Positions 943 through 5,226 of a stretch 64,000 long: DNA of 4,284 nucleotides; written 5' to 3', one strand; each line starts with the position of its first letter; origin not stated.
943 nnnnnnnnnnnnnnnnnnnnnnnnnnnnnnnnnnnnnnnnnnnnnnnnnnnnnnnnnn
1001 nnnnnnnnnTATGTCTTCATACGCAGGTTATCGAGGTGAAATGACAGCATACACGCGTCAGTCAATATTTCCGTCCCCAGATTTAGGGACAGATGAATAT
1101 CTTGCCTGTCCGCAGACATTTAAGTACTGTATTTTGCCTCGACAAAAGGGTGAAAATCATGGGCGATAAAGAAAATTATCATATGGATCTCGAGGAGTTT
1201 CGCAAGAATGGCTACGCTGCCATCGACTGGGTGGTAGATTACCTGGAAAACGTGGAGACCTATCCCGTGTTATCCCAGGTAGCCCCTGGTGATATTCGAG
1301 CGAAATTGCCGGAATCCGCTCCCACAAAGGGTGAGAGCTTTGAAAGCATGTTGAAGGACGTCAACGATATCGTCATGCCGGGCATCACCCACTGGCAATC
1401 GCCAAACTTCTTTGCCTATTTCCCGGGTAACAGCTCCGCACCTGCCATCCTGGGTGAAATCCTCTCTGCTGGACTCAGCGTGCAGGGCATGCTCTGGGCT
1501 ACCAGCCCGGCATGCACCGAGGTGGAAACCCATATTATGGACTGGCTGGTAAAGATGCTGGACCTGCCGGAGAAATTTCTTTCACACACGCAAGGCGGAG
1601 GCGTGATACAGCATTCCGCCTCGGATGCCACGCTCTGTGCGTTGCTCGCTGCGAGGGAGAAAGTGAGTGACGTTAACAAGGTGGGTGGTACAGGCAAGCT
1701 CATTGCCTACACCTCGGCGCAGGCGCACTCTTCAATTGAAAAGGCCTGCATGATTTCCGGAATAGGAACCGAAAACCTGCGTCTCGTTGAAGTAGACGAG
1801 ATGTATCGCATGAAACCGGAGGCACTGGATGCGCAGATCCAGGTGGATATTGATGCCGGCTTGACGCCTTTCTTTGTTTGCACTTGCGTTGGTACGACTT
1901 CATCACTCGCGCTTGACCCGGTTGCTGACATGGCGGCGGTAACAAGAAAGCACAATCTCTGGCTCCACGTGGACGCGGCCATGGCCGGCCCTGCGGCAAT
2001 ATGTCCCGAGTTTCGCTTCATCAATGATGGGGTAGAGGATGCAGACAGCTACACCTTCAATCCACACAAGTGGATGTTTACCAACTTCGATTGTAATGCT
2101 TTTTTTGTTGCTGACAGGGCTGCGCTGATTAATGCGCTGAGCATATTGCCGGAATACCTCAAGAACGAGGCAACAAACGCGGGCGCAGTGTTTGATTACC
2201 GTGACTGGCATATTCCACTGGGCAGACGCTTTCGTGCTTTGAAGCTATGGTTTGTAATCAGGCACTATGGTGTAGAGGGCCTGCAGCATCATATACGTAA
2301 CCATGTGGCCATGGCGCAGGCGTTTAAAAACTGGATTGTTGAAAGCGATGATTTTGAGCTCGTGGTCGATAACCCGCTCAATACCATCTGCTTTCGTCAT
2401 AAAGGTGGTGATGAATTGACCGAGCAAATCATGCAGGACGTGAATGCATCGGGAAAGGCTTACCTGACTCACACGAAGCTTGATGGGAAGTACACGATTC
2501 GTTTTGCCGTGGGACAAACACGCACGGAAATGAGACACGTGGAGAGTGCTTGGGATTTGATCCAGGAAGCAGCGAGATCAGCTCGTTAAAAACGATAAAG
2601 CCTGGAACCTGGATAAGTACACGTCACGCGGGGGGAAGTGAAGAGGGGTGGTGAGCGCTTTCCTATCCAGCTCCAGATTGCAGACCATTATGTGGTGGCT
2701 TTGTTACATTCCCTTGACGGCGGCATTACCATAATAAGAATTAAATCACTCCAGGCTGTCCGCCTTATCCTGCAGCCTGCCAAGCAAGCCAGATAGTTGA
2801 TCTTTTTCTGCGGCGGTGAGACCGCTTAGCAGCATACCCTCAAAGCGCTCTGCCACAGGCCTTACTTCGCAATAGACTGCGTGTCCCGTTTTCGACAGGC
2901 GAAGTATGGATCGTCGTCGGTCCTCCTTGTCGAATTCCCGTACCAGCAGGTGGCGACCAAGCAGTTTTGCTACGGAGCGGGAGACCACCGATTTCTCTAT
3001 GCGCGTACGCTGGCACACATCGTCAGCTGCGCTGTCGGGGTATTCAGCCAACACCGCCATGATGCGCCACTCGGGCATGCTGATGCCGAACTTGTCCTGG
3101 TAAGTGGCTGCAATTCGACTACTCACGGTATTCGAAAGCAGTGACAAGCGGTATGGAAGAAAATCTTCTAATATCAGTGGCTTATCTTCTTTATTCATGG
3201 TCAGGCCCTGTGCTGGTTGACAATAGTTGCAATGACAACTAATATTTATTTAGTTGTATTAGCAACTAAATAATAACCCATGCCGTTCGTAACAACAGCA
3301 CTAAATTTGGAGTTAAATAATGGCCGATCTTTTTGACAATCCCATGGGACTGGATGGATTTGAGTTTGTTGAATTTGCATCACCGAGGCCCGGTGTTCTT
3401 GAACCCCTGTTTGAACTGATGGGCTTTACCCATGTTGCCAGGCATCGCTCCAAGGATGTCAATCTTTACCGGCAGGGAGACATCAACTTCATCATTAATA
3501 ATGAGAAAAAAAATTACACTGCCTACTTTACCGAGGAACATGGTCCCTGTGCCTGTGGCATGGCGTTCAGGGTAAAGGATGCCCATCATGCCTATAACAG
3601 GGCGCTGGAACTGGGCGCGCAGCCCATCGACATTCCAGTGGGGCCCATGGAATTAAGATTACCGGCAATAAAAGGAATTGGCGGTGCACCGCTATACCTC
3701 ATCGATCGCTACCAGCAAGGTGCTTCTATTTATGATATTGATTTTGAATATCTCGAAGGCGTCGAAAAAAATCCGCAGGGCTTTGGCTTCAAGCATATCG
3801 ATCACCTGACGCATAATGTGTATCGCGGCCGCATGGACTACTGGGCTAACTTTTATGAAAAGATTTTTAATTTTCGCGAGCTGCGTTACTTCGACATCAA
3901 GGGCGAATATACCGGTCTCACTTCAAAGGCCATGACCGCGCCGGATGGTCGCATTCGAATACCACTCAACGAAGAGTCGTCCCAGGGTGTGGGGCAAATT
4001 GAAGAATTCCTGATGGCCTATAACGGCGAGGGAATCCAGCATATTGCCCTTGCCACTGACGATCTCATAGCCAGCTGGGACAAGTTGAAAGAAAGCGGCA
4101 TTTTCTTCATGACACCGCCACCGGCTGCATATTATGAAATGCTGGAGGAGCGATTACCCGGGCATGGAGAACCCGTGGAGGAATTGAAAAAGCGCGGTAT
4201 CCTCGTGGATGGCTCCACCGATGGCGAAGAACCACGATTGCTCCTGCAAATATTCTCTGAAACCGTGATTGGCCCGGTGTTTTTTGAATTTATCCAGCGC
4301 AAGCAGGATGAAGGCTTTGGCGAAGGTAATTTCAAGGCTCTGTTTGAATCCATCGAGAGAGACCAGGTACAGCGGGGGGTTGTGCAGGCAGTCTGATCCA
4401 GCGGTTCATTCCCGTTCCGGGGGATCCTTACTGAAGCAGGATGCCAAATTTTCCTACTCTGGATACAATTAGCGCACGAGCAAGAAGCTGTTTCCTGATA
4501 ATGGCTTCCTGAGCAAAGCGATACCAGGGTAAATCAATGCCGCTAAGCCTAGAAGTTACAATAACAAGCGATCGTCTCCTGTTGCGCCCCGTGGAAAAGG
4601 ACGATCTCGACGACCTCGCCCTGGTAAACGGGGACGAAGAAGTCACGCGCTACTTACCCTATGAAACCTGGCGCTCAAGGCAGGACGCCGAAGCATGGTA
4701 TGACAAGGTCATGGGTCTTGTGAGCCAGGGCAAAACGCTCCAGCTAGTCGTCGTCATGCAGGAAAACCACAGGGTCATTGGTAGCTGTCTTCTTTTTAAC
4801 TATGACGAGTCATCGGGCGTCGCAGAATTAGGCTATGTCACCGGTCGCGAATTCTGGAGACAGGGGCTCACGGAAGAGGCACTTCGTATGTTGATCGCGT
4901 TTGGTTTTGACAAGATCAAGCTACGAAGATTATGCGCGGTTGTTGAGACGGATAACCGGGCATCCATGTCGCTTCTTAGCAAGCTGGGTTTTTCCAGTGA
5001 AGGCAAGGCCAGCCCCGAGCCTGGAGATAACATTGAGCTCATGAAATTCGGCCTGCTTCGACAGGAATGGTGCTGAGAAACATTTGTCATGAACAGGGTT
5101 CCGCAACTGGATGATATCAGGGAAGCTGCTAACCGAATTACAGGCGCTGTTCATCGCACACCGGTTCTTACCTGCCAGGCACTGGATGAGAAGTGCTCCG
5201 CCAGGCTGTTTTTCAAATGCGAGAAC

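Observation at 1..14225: Tyrosine-to-homogentisate catabolic supercluster with accessory enzymes that point to a second, tyramine / hydroxyphenylacetate entry route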

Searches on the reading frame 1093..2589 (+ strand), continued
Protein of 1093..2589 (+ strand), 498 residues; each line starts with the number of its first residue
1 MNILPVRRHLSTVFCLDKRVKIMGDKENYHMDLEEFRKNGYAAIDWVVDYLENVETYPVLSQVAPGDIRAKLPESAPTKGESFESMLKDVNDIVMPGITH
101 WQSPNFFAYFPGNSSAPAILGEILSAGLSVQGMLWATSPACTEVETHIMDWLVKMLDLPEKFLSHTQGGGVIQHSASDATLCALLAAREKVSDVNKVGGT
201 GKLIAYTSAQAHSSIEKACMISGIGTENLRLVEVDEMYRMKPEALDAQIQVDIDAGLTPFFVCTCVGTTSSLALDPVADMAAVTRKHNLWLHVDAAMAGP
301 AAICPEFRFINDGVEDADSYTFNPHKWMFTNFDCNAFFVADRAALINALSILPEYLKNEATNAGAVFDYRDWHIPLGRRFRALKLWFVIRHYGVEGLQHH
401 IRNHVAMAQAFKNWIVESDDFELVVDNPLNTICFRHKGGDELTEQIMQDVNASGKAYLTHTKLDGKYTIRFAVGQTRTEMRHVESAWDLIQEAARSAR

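Call 64: get_annotated_region(hit=H26, flank=7000)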
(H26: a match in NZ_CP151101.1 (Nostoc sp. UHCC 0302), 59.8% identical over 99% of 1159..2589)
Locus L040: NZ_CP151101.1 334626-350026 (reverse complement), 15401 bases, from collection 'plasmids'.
description: Nostoc sp. UHCC 0302 plasmid unnamed5, complete sequence
organism: Nostoc sp. UHCC 0302 (NCBI taxid 3134896)
taxonomy: Bacteria; Cyanobacteriota; Cyanophyceae; Nostocales; Nostocaceae; Nostoc; Nostoc sp. UHCC 0302
host: -; source: isolated culture,lake sediment; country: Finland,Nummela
typing (MOB-suite, as given by PLSDB): conjugative; replicon rep_cluster_1657; relaxase MOBV; mating-pair formation MPF_T
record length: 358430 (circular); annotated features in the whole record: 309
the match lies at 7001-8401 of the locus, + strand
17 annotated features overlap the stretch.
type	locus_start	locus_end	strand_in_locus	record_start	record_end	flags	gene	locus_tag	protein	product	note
CDS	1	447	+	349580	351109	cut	-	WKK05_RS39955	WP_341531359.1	cryptochrome/photolyase family protein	-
CDS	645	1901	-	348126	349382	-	-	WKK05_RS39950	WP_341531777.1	aliphatic sulfonate ABC transporter substrate-binding protein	GO:0042918 - alkanesulfonate transport [Evidence IEA]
CDS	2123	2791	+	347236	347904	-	-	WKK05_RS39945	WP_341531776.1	cadmium resistance transporter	-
CDS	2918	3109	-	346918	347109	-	-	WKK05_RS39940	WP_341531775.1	hypothetical protein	-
CDS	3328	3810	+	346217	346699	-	-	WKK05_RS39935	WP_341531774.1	Rrf2 family transcriptional regulator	-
CDS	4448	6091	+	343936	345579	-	-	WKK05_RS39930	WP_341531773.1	FAD-binding protein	-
CDS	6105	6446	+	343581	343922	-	-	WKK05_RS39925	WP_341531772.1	ferredoxin family protein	-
CDS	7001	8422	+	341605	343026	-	-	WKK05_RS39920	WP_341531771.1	pyridoxal-dependent decarboxylase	GO:0019752 - carboxylic acid metabolic process [Evidence IEA]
CDS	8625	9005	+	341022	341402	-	-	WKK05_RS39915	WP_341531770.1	hypothetical protein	-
CDS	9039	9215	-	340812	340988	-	-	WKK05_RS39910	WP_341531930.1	peptidoglycan-binding domain-containing protein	-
CDS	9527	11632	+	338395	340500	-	-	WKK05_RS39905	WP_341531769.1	AAA family ATPase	-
CDS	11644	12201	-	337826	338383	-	-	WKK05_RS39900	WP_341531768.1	Hpt domain-containing protein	-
CDS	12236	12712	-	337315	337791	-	-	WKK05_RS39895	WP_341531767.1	zinc ribbon domain-containing protein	-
CDS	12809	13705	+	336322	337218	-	-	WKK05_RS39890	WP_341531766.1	tyrosine-type recombinase/integrase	GO:0015074 - DNA integration [Evidence IEA]; GO:0006310 - DNA recombination [Evidence IEA]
CDS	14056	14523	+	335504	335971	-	-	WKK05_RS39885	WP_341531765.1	hypothetical protein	-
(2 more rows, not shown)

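Call 66: get_annotated_region(hit=H44, flank=6000)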
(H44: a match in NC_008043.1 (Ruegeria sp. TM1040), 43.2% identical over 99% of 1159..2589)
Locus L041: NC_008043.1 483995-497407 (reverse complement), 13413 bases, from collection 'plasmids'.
description: Ruegeria sp. TM1040 megaplasmid, complete sequence
organism: Ruegeria sp. TM1040 (NCBI taxid 292414)
taxonomy: Bacteria; Pseudomonadota; Alphaproteobacteria; Rhodobacterales; Roseobacteraceae; Ruegeria; Ruegeria sp. TM1040
host: -; source: -; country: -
typing (MOB-suite, as given by PLSDB): non-mobilizable
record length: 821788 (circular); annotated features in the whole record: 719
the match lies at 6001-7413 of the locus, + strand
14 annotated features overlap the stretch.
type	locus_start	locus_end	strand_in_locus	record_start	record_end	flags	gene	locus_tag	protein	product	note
CDS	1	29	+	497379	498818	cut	-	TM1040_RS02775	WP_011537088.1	nucleobase:cation symporter-2 family protein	-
CDS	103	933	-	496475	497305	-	-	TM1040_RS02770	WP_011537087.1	bifunctional allantoicase/(S)-ureidoglycine aminohydrolase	GO:0010136 - ureide catabolic process [Evidence IEA]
CDS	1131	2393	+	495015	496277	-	-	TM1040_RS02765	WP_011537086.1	DUF4147 domain-containing protein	-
CDS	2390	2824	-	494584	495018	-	hpaR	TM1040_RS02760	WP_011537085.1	homoprotocatechuate degradation operon regulator HpaR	GO:0045892 - negative regulation of DNA-templated transcription [Evidence IEA]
CDS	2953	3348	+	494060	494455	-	-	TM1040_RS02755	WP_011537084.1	5-carboxymethyl-2-hydroxymuconate Delta-isomerase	-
CDS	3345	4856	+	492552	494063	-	hpaE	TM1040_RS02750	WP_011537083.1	5-carboxymethyl-2-hydroxymuconate semialdehyde dehydrogenase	GO:1901023 - 4-hydroxyphenylacetate catabolic process [Evidence IEA]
CDS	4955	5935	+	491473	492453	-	hpaD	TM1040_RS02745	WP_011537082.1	3,4-dihydroxyphenylacetate 2,3-dioxygenase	-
CDS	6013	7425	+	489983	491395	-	-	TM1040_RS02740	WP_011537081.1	pyridoxal-dependent decarboxylase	GO:0019752 - carboxylic acid metabolic process [Evidence IEA]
CDS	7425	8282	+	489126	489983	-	-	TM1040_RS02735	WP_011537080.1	fumarylacetoacetate hydrolase family protein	-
CDS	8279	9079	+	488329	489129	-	hpaH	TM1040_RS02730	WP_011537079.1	2-oxo-hept-4-ene-1,7-dioate hydratase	-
CDS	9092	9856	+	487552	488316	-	-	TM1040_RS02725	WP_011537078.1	HpcH/HpaI aldolase/citrate lyase family protein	-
CDS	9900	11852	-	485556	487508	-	-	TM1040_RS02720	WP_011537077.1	amidohydrolase family protein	-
CDS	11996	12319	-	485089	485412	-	-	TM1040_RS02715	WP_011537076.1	hypothetical protein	-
CDS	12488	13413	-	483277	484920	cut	-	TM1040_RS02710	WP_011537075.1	DUF4139 domain-containing protein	-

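Call 67: get_annotated_region(hit=H37, flank=6000)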
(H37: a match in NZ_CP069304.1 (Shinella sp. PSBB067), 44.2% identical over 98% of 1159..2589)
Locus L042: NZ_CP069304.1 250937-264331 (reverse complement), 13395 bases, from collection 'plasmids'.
description: Shinella sp. PSBB067 plasmid unnamed2, complete sequence
organism: Shinella sp. PSBB067 (NCBI taxid 2715959)
taxonomy: Bacteria; Pseudomonadota; Alphaproteobacteria; Hyphomicrobiales; Rhizobiaceae; Shinella; Shinella sp. PSBB067
host: -; source: monoisolate,Minnesota; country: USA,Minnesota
typing (MOB-suite, as given by PLSDB): non-mobilizable
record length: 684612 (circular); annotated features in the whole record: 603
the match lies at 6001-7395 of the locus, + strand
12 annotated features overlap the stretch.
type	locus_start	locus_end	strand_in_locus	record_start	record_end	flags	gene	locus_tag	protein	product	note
CDS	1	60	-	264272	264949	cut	-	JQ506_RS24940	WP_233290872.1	HAD-IA family hydrolase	GO:0008152 - metabolic process [Evidence IEA]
CDS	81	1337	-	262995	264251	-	-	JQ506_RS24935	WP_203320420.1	Tm-1-like ATP-binding domain-containing protein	-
CDS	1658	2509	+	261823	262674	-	hpaD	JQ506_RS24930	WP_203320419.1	3,4-dihydroxyphenylacetate 2,3-dioxygenase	GO:0006725 - cellular aromatic compound metabolic process [Evidence IEA]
CDS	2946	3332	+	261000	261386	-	-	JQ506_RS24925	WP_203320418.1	5-carboxymethyl-2-hydroxymuconate Delta-isomerase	-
CDS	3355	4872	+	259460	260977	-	hpaE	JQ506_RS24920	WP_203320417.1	5-carboxymethyl-2-hydroxymuconate semialdehyde dehydrogenase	GO:1901023 - 4-hydroxyphenylacetate catabolic process [Evidence IEA]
CDS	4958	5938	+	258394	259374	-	hpaD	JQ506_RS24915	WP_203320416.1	3,4-dihydroxyphenylacetate 2,3-dioxygenase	-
CDS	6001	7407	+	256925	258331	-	-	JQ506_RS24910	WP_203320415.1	pyridoxal-dependent decarboxylase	GO:0019752 - carboxylic acid metabolic process [Evidence IEA]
CDS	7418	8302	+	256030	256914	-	-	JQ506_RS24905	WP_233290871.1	fumarylacetoacetate hydrolase family protein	-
CDS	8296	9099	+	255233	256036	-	hpaH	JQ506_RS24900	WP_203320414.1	2-oxo-hept-4-ene-1,7-dioate hydratase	-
CDS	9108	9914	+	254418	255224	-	hpaI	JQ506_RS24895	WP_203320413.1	4-hydroxy-2-oxoheptanedioate aldolase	-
CDS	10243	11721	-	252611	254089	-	-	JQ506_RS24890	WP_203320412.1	aldehyde dehydrogenase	-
CDS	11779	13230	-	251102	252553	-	-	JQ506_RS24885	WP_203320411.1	APC family permease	-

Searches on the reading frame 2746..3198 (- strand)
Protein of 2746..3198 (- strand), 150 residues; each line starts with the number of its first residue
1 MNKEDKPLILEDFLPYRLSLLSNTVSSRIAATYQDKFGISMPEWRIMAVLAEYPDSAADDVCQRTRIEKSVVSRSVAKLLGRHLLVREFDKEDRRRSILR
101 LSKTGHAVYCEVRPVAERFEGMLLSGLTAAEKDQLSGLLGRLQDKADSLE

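Call 5: search_protein_families(library=pfam, proteins=[window:2746-3198:-])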
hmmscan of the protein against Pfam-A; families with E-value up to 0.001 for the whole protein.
window:2746-3198:- (150 aa): 3 families
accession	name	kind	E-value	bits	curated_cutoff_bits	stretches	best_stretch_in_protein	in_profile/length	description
PF12802.13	MarR_2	-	5.8e-12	46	27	1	37-96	1-61/61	MarR family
PF13463.12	HTH_27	-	7.5e-09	36.2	22.2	1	42-105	4-68/68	Winged helix DNA-binding domain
PF01047.28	MarR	-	1e-05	25.8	24.6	1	39-96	1-58/59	MarR family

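Call 7: search_protein_families(library=ncbifam, proteins=[window:2746-3198:-], max_evalue=0.00001)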
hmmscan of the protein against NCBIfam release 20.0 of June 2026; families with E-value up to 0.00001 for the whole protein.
window:2746-3198:- (150 aa): 5 families
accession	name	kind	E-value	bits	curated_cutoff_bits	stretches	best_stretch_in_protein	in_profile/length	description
NF053777.1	Saro0803TransReg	equivalog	6.1e-12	45.4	200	1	10-143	7-139/140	Saro_0803 family transcriptional regulator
NF045593.1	bilirub_TF_BilQ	equivalog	2.1e-11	43.7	125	1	50-144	39-133/135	bilirubin utilization transcriptional regulator BilQ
TIGR02337.1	HpaR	equivalog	8e-10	38.6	121.2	1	39-142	26-129/130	homoprotocatechuate degradation operon regulator HpaR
NF053606.1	Sta1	subfamily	1.5e-06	28.2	80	1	37-94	16-73/100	Sta1 family transcriptional regulator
NF053814.1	teico_TcaR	equivalog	7.3e-06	26.1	170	1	23-139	20-138/151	MarR family transcriptional regulator TcaR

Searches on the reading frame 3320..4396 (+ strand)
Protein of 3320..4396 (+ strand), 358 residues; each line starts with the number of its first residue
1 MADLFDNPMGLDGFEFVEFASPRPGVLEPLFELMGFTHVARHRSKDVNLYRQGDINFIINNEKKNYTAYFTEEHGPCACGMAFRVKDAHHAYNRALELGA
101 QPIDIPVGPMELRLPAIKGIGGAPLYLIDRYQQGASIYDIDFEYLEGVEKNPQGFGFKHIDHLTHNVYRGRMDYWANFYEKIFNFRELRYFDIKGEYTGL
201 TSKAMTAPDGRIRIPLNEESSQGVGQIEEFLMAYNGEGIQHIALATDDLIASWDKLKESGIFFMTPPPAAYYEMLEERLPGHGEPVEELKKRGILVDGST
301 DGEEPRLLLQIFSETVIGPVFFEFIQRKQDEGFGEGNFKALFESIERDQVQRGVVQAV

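Call 5: search_protein_families(library=pfam, proteins=[window:3320-4396:+])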
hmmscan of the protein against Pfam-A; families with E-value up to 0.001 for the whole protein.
window:3320-4396:+ (358 aa): 3 families
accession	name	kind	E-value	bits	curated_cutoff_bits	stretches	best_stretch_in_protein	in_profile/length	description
PF14696.12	Glyoxalase_5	-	9.4e-68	227.2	27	1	5-143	1-139/139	Hydroxyphenylpyruvate dioxygenase, HPPD, N-terminal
PF00903.31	Glyoxalase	-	5.8e-18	65.9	20.6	1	160-275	2-107/121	Glyoxalase/Bleomycin resistance protein/Dioxygenase superfamily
PF13669.12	Glyoxalase_4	-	4.3e-06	27.4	27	1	176-268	14-98/109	Glyoxalase/Bleomycin resistance protein/Dioxygenase superfamily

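Call 7: search_protein_families(library=ncbifam, proteins=[window:3320-4396:+], max_evalue=0.00001)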
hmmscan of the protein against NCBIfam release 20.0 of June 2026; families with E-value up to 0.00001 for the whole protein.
window:3320-4396:+ (358 aa): 2 families
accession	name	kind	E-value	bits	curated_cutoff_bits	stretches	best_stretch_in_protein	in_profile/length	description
TIGR01263.1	4HPPD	equivalog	3.1e-122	408.4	277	1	13-354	2-352/353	4-hydroxyphenylpyruvate dioxygenase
NF042435.1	DhshikDhtase_QuiC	equivalog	1.2e-58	199.2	1200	1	10-339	293-617/635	3-dehydroshikimate dehydratase QuiC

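Call 11: find_encoding_contigs(protein=window:3320-4396:+, flank=10000, max_places=6)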
Protein window:3320-4396:+ (358 aa): no gene with exactly this product is on record in the collection.

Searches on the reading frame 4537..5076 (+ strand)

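Call 5: search_protein_families(library=pfam, proteins=[window:4537-5076:+])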
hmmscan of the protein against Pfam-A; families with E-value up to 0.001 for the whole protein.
window:4537-5076:+ (179 aa): 3 families
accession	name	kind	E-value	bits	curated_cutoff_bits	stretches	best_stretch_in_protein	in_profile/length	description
PF13302.13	Acetyltransf_3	-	4.2e-33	115.4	25.4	1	13-152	1-137/138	Acetyltransferase (GNAT) domain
PF00583.31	Acetyltransf_1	-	1.3e-10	42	20.7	1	47-152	9-116/116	Acetyltransferase (GNAT) family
PF13420.13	Acetyltransf_4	-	1.1e-05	25.9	24.3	1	17-157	2-139/155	Acetyltransferase (GNAT) domain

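Call 7: search_protein_families(library=ncbifam, proteins=[window:4537-5076:+], max_evalue=0.00001)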
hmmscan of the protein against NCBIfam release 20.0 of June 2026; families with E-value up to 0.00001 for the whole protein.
window:4537-5076:+ (179 aa): 4 families
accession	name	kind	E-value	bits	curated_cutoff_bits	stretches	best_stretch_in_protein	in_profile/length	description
NF011709.0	PRK15130.1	equivalog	2.1e-10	40.7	218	1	12-158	5-146/186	spermidine N1-acetyltransferase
NF008072.0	PRK10809.1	equivalog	5.5e-10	39.3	190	1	6-158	10-167/194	ribosomal protein S5-alanine N-acetyltransferase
NF040503.1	resist_ArsN1a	equivalog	8.6e-07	28.8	170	1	57-156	36-137/159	arsinothricin resistance N-acetyltransferase ArsN1 family A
NF040702.1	ileS_w_GNAT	exception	9.3e-07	26.8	1999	1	5-158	278-423/1100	isoleucine--tRNA ligase, N-acetyltransferase domain-containing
